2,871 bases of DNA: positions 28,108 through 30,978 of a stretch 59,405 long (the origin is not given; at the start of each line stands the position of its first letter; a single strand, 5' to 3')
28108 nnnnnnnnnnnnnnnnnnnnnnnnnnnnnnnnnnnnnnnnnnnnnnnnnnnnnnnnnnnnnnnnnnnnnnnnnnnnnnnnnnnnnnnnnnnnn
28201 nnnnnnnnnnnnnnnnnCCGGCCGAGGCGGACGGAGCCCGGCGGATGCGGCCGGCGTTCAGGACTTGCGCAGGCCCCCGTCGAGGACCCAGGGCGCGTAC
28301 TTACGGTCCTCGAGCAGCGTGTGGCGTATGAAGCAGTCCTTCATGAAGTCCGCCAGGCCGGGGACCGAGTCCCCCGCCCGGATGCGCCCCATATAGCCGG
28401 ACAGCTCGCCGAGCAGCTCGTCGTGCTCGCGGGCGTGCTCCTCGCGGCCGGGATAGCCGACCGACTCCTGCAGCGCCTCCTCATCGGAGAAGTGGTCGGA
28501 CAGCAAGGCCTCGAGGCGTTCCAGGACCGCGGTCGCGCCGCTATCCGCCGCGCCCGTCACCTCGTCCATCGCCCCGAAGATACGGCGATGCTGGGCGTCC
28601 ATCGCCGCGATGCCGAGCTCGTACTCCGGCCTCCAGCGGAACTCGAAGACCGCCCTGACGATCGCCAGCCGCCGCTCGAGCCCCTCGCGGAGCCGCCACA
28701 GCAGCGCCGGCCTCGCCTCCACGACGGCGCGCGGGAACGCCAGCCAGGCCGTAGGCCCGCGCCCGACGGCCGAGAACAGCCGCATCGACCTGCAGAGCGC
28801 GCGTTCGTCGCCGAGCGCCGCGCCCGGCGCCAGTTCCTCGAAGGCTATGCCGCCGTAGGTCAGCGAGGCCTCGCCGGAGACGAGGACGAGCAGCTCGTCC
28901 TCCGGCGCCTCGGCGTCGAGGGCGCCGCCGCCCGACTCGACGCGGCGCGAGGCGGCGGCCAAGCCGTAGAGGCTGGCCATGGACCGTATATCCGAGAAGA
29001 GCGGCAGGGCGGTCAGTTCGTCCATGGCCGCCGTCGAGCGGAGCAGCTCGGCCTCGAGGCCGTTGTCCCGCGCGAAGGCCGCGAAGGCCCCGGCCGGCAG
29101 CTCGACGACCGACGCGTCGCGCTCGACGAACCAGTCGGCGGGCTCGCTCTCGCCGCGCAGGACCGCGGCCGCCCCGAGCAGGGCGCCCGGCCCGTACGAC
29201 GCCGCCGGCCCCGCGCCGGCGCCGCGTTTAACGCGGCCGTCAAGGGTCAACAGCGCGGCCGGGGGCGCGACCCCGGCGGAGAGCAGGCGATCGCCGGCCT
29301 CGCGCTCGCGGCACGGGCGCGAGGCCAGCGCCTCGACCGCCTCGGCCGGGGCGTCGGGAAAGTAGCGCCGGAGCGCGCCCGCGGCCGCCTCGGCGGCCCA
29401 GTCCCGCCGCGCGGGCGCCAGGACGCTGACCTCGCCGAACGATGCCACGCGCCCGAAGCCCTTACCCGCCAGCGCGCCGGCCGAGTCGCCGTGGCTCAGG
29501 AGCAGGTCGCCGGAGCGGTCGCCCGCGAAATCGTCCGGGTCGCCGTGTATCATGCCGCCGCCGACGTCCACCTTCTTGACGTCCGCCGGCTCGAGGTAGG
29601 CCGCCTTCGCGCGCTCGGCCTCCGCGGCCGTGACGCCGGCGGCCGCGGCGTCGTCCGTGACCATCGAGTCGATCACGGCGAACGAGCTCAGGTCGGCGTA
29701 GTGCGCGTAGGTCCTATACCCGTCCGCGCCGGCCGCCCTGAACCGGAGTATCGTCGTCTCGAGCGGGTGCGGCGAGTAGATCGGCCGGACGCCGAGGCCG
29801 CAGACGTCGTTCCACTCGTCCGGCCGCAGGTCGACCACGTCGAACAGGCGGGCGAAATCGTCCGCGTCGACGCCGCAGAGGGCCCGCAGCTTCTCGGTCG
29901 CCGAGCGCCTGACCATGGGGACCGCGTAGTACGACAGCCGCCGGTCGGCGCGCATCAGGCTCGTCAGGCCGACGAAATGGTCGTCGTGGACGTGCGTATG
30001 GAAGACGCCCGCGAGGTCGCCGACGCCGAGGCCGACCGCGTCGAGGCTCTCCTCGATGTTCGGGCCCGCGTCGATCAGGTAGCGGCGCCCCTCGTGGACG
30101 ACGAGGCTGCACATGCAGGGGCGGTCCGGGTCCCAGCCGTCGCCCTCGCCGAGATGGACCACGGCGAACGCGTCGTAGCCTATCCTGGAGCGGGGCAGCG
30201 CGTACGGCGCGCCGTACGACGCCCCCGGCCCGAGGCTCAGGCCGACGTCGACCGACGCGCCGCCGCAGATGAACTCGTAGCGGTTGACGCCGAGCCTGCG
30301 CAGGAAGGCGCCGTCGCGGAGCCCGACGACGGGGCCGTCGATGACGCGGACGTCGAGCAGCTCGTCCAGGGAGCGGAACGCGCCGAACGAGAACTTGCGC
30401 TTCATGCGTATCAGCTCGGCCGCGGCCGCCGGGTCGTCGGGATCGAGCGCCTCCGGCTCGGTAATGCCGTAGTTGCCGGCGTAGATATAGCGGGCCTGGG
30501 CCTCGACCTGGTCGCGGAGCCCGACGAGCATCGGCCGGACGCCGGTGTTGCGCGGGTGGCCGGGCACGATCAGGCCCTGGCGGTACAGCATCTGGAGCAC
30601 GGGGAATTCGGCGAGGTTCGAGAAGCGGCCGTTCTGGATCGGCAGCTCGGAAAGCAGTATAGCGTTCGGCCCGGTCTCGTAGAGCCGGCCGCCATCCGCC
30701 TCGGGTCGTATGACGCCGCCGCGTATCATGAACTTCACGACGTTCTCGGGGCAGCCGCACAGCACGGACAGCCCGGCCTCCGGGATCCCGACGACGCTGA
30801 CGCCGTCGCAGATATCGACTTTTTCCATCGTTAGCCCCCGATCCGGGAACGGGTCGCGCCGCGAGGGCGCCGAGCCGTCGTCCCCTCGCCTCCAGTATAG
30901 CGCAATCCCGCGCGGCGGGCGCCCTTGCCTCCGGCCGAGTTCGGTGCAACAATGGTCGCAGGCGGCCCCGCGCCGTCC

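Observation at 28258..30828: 856-aa protein combining an MBL-fold hydrolase, cNMP-binding-like modules and a C-terminal hemerythrin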

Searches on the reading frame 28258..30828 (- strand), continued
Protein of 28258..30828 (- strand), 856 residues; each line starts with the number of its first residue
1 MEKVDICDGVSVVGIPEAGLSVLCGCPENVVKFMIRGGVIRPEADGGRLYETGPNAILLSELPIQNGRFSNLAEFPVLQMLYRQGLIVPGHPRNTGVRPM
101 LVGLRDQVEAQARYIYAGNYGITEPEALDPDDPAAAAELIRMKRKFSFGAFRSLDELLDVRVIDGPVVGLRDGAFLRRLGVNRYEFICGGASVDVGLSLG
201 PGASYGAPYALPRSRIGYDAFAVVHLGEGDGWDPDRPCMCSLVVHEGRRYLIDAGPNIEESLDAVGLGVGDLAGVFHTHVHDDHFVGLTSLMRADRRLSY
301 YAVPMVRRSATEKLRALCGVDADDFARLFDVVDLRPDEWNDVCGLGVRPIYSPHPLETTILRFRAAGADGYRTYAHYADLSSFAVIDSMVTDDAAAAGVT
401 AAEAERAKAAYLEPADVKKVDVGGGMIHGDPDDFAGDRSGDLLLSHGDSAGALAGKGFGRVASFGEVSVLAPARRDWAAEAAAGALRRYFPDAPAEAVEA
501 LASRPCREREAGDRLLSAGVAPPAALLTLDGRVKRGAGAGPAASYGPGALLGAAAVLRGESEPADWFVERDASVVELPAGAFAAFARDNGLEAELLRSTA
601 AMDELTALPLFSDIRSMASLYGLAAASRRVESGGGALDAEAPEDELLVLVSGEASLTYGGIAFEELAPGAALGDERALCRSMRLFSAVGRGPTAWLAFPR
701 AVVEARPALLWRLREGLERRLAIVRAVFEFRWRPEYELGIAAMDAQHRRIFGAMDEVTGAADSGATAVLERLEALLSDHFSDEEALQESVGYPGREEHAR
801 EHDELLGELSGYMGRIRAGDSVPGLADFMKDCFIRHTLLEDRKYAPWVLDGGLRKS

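Call 34: fold_search(model_id=the predicted structure, library=pdb)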
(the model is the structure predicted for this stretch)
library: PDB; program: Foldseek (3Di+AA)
matches with E <= 10: 854; with E <= 0.001: 396
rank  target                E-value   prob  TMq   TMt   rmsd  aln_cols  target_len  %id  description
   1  1rl3_B                1.6e-12  1.00  0.17  0.46   9.4       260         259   16  Crystal structure of cAMP-free R1a subunit of PKA (released 2004-07-06)
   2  5j3u                  2.0e-12  1.00  0.16  0.45  12.6       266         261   15  Co-crystal structure of the regulatory domain of Toxoplasma gondii PKA with cAMP (released 2016-04-20)
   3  5kbf_A                2.5e-12  1.00  0.20  0.47   7.5       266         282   13  cAMP bound PfPKA-R (141-441) (released 2016-10-12)
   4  4jv4                  4.4e-12  1.00  0.17  0.45   9.1       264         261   16  Crystal Structure of RIalpha(91-379) bound to HE33, a N6 di-propyl substituted cAMP analog (released 2013-09-18)
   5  6rsx                  4.9e-12  1.00  0.18  0.46   8.6       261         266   16  Regulatory Subunit of cAMP-dependant Protein Kinase A from Euglena gracilis at 1.6 A resolution (released 2020-10-28)
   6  4z07_A                6.6e-12  1.00  0.13  0.39  17.8       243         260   14  Co-crystal structure of the tandem CNB (CNB-A/B) domains of human PKG I beta with cGMP (released 2016-04-13)
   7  4mx3_A                8.1e-12  1.00  0.18  0.45   8.6       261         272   17  Crystal Structure of PKA RIalpha Homodimer (released 2014-01-15)
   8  4z07_C                9.0e-12  1.00  0.13  0.40  17.8       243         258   14  Co-crystal structure of the tandem CNB (CNB-A/B) domains of human PKG I beta with cGMP (released 2016-04-13)
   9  1ne4                  1.0e-11  1.00  0.18  0.46   8.8       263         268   16  Crystal Structure of Rp-cAMP Binding R1a Subunit of cAMP-dependent Protein Kinase (released 2004-01-13)
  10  3shr_A                1.3e-11  1.00  0.12  0.36  15.5       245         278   14  Crystal Structure of cGMP-dependent Protein Kinase Reveals Novel Site of Interchain Communication (released 2011-09-21)
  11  6h4g_A                1.5e-11  1.00  0.19  0.45   8.3       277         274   16  Regulatory subunit of a cAMP-independent protein kinase A from Trypanosoma brucei: E311A, T318R, V319A mutant bound to (released 2019-08-14)
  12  6flo_A                1.8e-11  1.00  0.19  0.47   8.2       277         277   15  Regulatory subunit of a cAMP-independent protein kinase A from Trypanosoma brucei at 2.1 Angstrom resolution (released 2019-08-14)
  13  5ezr                  2.6e-11  1.00  0.15  0.15  11.9       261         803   17  Crystal Structure of PVX_084705 bound to compound (released 2017-05-10)
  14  1rgs                  2.8e-11  1.00  0.18  0.46   9.1       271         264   16  REGULATORY SUBUNIT OF CAMP DEPENDENT PROTEIN KINASE (released 1996-12-07)
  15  3of1                  2.9e-11  1.00  0.17  0.47   8.7       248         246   14  Crystal Structure of Bcy1, the Yeast Regulatory Subunit of PKA (released 2010-12-01)
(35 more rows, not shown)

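Call 51: find_related_loci(query=A1, collection=genome_contigs, flank=4000)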
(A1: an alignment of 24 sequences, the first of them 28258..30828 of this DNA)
Query A1 (856 aa) in genome_contigs; peptide patterns used: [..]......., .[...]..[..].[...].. (x = any residue, [..] = any of these).
599 stretches matched a pattern (row limit reached: there are more); 575 encode a relative of the query (tblastn E <= 1e-3); the best 80 are kept; 80 distinct loci.
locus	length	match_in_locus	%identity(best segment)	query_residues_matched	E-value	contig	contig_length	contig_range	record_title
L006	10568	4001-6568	87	1-856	0e+0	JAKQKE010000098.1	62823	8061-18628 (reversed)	MAG: Spirochaetota bacterium isolate USDV_maxbin.089 k141_1742827, whole genome shotgun sequence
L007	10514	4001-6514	61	6-848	0e+0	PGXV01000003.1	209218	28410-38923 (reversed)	MAG: Spirochaetae bacterium HGW-Spirochaetae-3 08E140C01_z5_2013_Ig3399_v2_scaffold_52, whole genome shotgun sequence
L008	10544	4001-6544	50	1-850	0e+0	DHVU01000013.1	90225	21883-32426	MAG TPA_asm: Spirochaetaceae bacterium UBA5200 UBA5200_contig_10376, whole genome shotgun sequence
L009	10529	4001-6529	49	1-848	0e+0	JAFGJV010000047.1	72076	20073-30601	MAG: Spirochaetales bacterium isolate Zod_Metabat.296 k87_11179757, whole genome shotgun sequence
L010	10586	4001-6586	41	1-854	0e+0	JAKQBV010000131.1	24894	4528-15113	MAG: bacterium isolate USCA_metabat.19_sub k141_639533, whole genome shotgun sequence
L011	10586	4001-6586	41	1-854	0e+0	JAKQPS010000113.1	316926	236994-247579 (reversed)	MAG: bacterium isolate USMO_maxbin.112 k141_590587, whole genome shotgun sequence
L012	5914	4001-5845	55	1-614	0e+0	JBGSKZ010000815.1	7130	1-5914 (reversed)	MAG: Treponematales bacterium isolate JTS-AC194 k141_4400381, whole genome shotgun sequence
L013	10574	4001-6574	40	1-848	0e+0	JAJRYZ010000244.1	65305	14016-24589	MAG: Spirochaetes bacterium isolate Dive96_bin4.116 k141_3893378, whole genome shotgun sequence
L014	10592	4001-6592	39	1-854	0e+0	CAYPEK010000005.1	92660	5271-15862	MAG TPA_asm: uncultured bacterium isolate binchicken_co246_416 genome assembly, contig: NODE_251_length_92660_cov_7.8230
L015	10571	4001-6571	41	1-850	0e+0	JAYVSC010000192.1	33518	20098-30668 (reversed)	MAG: Spirochaetales bacterium isolate GL73_UP_concoct_77 GL73_UP_concoct_77_191, whole genome shotgun sequence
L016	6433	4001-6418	45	6-806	0e+0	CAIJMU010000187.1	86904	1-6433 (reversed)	MAG: uncultured Spirochaetes bacterium isolate Ja_bin-4832 genome assembly, contig: bin-4832:187/193, whole genome shotg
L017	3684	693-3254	39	1-844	0e+0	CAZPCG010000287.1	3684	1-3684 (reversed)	MAG TPA_asm: uncultured Spirochaetota bacterium isolate binchicken_co395_73 genome assembly, contig: NODE_18452_length_3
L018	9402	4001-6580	39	3-848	0e+0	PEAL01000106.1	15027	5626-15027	MAG: Deltaproteobacteria bacterium isolate ER2bin7 scaffold682, whole genome shotgun sequence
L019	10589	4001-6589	40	1-853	0e+0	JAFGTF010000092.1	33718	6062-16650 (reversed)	MAG: Spirochaetes bacterium isolate Zod_Metabat.958 k87_9350041, whole genome shotgun sequence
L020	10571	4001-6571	39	1-850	0e+0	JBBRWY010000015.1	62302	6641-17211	MAG: Treponematales bacterium isolate La4_metabat2.114 La4_metabat2.114_K_1568418_L_62302_cov_25.0482, whole genome shot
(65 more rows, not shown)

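Call 72: search_protein_families(library=padloc, proteins=[window:28258-30828:-], max_evalue=0.01)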
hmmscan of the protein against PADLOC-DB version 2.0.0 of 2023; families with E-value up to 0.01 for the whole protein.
window:28258-30828:- (856 aa): 0 families

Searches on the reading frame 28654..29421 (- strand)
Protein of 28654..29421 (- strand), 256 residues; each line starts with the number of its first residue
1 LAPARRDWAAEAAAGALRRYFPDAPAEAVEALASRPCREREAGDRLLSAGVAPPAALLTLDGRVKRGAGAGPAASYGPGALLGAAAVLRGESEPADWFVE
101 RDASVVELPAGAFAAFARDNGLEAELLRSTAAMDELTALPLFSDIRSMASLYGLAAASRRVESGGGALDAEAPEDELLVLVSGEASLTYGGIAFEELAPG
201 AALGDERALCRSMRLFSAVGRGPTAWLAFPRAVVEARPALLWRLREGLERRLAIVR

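Call 24: search_solved_structures(query=window:28654-29421:-, max_evalue=10, show_alignments=4)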
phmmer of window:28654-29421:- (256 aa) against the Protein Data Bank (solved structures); distinct sequences matched with E-value up to 10: 8.
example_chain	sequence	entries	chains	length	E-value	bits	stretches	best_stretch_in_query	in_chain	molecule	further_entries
3clp_A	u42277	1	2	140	0.0035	20.4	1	6-132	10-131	Mll3241 protein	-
4muv_A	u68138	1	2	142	0.007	19.4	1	6-132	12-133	Cyclic nucleotide-gated potassium channel mll3241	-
1vp6_A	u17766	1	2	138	0.016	18.2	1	6-132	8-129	Cyclic-nucleotide binding domain of mesorhizobium loti CNG potassium channel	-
3cl1_A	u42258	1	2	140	0.017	18.1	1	6-132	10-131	Mll3241 protein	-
2k0g_A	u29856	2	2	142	0.018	18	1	6-132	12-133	Mll3241 protein | Cyclic nucleotide-gated potassium channel mll3241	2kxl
1u12_A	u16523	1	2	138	0.019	17.9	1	6-132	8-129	cyclic nucleotide binding domain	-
3co2_A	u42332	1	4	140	0.043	16.8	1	6-132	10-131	Mlotik1 ion channel protein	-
2opk_A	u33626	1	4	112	0.54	13.2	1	170-229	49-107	Hypothetical protein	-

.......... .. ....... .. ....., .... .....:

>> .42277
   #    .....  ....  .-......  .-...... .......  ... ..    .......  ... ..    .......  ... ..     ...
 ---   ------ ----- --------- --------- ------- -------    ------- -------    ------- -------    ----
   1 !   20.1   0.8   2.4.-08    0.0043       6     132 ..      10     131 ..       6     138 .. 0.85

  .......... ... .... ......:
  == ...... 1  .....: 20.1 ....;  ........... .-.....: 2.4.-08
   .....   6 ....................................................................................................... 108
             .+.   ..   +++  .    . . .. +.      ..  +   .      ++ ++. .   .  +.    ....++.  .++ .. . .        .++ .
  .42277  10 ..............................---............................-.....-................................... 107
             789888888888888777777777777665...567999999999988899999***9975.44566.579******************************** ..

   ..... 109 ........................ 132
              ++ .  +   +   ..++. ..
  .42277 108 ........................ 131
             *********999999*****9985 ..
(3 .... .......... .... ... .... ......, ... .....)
